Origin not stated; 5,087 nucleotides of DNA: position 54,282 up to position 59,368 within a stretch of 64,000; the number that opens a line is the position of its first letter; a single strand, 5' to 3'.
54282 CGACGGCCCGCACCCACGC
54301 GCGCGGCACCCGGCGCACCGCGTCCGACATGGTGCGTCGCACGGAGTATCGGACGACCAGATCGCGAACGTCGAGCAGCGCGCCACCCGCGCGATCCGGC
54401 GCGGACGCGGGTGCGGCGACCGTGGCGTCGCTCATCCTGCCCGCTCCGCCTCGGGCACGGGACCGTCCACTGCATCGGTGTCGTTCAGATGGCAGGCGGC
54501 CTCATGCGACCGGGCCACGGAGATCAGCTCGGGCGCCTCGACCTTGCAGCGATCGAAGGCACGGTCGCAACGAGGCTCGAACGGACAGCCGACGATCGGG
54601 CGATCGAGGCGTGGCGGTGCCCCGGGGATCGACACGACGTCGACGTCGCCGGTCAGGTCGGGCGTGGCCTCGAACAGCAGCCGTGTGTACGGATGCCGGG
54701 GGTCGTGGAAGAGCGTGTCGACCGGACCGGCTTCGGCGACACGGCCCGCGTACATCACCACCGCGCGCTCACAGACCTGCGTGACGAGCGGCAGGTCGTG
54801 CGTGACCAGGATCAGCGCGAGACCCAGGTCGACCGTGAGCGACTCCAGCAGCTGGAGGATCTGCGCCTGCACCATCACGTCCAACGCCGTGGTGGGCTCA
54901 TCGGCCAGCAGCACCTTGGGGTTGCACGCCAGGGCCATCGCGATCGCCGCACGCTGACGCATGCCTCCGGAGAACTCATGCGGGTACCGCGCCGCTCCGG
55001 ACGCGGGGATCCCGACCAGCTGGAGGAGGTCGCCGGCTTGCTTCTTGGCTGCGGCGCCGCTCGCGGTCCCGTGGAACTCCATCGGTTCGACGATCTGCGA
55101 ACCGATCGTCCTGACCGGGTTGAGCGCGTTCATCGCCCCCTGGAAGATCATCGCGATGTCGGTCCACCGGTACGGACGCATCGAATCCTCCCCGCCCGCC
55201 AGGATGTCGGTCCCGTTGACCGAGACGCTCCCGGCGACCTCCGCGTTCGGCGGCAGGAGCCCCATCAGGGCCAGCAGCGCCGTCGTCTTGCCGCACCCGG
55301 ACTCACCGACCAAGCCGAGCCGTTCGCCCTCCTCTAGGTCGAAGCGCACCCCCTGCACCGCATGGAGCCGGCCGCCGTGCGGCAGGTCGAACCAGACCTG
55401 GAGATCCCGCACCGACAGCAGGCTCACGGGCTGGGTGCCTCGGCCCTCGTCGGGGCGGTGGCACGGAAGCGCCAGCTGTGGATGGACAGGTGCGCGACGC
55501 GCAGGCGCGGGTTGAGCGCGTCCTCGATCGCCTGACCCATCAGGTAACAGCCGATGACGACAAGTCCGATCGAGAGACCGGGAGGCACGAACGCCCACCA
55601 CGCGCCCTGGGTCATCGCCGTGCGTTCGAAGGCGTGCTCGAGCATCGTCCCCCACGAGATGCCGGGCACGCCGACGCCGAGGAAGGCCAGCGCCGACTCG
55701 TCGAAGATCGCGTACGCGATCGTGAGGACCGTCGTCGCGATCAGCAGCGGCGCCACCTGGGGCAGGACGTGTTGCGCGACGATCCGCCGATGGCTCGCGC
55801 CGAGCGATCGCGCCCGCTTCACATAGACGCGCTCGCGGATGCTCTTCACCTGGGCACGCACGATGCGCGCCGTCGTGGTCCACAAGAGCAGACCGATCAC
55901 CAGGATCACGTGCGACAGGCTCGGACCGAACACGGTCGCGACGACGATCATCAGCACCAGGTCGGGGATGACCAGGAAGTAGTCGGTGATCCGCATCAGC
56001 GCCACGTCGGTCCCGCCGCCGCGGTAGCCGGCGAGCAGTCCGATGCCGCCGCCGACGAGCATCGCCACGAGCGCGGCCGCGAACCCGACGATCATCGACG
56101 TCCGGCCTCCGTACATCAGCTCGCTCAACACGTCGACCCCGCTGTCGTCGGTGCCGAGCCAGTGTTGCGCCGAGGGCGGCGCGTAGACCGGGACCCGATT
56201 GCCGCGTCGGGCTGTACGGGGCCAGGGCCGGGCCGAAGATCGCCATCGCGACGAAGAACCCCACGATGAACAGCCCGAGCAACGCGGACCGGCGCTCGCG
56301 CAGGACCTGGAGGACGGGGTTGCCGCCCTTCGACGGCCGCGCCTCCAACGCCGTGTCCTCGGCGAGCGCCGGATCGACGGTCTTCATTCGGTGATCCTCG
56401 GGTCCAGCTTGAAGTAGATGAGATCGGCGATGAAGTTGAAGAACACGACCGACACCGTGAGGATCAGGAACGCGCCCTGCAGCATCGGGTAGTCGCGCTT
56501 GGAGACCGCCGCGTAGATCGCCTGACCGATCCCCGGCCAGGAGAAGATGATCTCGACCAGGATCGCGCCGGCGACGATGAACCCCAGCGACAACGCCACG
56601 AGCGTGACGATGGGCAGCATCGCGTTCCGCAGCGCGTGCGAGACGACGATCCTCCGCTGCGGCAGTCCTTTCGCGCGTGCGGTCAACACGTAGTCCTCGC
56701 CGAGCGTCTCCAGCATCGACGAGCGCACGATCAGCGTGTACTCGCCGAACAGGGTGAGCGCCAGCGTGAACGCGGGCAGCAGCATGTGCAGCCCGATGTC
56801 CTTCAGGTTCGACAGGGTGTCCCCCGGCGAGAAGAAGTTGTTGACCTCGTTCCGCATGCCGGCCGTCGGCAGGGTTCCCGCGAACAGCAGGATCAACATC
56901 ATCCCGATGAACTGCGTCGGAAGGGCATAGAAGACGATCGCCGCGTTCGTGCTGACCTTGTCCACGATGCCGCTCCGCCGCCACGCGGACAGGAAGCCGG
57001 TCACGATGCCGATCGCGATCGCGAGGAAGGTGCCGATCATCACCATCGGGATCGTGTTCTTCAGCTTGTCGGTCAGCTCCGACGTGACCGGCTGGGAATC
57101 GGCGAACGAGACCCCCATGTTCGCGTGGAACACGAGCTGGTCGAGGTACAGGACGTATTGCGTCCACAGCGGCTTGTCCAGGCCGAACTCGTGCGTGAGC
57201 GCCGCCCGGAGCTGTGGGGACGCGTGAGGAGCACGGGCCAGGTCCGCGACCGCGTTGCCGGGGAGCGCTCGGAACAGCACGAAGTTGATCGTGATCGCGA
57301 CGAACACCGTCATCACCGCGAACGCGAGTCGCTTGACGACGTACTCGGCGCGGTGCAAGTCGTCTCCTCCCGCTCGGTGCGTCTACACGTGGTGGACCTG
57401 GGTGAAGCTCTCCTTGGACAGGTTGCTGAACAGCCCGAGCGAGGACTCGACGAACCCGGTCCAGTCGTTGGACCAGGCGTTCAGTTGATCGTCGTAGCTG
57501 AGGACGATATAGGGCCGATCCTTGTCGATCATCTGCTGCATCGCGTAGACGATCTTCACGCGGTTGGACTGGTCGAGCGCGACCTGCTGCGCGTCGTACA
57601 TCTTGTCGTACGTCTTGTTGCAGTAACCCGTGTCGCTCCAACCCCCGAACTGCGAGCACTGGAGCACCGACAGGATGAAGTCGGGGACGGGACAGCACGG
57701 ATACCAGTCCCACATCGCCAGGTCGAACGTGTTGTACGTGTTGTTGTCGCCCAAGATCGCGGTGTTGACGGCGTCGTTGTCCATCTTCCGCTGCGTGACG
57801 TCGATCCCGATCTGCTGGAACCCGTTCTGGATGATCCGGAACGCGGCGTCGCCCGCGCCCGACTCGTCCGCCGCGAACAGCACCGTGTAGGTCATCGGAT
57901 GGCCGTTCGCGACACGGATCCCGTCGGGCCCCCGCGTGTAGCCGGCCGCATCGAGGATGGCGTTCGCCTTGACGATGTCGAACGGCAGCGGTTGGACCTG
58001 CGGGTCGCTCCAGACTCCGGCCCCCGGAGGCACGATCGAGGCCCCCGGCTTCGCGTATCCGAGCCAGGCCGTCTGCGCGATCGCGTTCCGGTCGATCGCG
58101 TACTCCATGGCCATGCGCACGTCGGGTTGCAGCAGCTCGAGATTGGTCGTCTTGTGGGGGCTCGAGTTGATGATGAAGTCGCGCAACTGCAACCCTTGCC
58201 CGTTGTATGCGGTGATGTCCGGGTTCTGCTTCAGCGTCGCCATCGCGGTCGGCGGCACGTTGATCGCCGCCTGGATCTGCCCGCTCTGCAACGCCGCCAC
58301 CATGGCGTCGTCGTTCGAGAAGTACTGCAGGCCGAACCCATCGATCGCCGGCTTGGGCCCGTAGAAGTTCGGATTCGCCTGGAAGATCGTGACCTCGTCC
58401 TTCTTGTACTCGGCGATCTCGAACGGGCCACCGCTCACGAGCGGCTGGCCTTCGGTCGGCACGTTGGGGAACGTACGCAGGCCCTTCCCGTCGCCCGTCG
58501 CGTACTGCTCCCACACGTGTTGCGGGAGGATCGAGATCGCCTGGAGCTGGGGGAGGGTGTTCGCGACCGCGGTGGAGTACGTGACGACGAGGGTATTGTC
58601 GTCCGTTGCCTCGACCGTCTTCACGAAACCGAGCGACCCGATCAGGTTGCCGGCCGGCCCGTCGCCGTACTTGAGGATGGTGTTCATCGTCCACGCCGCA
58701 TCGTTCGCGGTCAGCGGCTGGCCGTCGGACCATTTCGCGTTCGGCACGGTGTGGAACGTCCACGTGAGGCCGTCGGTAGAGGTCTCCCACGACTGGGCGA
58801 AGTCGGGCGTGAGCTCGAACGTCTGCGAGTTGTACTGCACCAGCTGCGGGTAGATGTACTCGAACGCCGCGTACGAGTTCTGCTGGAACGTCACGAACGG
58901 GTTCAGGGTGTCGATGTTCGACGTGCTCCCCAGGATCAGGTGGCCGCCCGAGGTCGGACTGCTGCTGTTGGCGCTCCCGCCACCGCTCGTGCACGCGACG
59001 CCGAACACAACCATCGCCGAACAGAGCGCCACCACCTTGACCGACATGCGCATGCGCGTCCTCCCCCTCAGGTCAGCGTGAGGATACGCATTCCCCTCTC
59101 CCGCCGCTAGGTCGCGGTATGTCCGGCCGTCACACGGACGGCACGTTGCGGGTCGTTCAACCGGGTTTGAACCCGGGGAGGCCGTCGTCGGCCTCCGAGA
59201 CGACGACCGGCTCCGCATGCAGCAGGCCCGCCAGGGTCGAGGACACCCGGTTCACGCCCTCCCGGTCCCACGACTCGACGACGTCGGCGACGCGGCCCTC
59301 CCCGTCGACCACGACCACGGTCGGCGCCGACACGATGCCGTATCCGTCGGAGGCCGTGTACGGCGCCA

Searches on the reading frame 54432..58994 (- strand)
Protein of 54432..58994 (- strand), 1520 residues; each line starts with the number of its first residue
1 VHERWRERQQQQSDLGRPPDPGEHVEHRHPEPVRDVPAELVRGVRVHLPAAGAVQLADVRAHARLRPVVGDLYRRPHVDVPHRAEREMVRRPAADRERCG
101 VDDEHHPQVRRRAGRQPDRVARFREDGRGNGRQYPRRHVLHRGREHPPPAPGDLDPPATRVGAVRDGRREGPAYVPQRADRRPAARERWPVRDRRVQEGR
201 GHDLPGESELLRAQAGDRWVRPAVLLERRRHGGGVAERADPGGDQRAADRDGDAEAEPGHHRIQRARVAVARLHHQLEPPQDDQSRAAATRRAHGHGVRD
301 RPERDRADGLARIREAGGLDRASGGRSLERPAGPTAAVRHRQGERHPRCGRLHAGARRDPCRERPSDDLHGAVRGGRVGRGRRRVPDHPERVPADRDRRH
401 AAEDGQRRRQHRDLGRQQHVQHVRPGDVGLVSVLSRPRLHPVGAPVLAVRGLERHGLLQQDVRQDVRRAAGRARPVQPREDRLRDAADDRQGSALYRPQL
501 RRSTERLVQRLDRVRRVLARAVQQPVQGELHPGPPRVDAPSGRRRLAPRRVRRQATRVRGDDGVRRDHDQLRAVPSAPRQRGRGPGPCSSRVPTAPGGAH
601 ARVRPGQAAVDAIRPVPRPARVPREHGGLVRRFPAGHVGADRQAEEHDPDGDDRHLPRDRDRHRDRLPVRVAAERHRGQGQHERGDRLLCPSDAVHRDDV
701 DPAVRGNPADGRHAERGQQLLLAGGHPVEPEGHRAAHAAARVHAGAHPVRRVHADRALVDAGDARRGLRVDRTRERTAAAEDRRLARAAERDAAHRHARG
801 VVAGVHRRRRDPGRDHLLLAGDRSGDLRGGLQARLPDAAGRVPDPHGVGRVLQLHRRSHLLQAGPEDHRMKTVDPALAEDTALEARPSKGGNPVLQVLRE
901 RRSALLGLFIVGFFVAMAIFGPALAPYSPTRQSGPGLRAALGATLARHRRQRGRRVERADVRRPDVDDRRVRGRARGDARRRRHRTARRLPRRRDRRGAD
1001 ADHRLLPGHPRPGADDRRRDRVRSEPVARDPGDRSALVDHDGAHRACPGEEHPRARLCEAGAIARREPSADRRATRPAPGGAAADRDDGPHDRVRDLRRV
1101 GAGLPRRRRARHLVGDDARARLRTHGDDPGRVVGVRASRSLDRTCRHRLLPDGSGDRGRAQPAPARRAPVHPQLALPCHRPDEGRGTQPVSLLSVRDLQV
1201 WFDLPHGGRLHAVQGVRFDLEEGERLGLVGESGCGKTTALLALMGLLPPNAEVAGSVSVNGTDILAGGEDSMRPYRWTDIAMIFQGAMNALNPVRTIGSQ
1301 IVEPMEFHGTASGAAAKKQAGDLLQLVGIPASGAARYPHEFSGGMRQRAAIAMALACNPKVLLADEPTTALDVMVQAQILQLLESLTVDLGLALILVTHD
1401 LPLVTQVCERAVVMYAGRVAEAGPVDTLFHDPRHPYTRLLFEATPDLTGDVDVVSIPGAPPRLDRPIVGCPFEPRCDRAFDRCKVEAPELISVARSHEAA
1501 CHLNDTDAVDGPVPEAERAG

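Call 9: search_protein_families(library=pfam, proteins=[window:54432-58994:-], max_evalue=0.001)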
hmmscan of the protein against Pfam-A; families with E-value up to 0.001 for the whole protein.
window:54432-58994:- (1520 aa): 4 families
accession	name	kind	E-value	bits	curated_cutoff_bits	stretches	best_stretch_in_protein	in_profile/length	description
PF00005.33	ABC_tran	-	2.3e-27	96.7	25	1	1214-1369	2-137/137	ABC transporter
PF08352.17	oligo_HPY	-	1e-16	61.5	27.1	1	1421-1483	2-65/65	Oligopeptide/dipeptide transporter, C-terminal region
PF12911.12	OppC_N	-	2.9e-09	37.1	23.9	1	895-932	7-44/53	N-terminal TM domain of oligopeptide transport permease C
PF13304.12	AAA_21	-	4.6e-07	30.6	27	1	1333-1403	230-301/304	AAA domain, putative AbiEii toxin, Type IV TA system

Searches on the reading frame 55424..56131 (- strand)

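Call 9: search_protein_families(library=pfam, proteins=[window:55424-56131:-], max_evalue=0.001)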
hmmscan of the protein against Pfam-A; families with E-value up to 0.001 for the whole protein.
window:55424-56131:- (235 aa): 1 family
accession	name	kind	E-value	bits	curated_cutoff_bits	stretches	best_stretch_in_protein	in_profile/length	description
PF00528.27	BPD_transp_1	-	5.2e-25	88.7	26.4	1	28-211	2-183/184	Binding-protein-dependent transport system inner membrane component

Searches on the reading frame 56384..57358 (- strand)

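Call 9: search_protein_families(library=pfam, proteins=[window:56384-57358:-], max_evalue=0.001)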
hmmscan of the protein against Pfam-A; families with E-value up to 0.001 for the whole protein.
window:56384-57358:- (324 aa): 2 families
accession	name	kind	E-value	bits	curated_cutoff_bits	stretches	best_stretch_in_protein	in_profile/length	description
PF00528.27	BPD_transp_1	-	4.9e-41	140.9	26.4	1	117-323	1-183/184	Binding-protein-dependent transport system inner membrane component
PF19300.4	BPD_transp_1_N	-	7e-10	39.5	23.8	1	5-104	3-112/114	Binding-prot-dependent transport system membrane comp, N-term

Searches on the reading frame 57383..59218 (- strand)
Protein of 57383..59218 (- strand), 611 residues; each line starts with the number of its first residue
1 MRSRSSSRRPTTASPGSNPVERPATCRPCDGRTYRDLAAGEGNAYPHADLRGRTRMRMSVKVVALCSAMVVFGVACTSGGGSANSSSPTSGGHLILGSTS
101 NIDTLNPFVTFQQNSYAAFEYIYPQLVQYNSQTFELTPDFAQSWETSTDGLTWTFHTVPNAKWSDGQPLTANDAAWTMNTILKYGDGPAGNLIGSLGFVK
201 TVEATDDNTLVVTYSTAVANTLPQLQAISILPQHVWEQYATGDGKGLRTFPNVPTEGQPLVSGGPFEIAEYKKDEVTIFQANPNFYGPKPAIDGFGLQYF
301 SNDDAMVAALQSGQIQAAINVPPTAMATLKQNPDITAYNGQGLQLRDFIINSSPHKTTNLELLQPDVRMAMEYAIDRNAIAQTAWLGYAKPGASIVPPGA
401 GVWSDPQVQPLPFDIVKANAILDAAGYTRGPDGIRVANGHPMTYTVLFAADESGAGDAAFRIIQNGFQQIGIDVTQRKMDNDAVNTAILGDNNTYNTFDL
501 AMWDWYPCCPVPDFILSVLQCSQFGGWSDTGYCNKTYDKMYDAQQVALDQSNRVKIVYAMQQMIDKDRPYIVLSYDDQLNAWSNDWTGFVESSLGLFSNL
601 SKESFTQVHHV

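Call 9: search_protein_families(library=pfam, proteins=[window:57383-59218:-], max_evalue=0.001)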
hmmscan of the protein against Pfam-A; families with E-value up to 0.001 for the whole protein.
window:57383-59218:- (611 aa): 1 family
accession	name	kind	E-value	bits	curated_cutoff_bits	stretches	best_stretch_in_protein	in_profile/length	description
PF00496.27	SBP_bac_5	-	1.3e-75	255.3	32.4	1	135-519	1-360/368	Bacterial extracellular solute-binding proteins, family 5 Middle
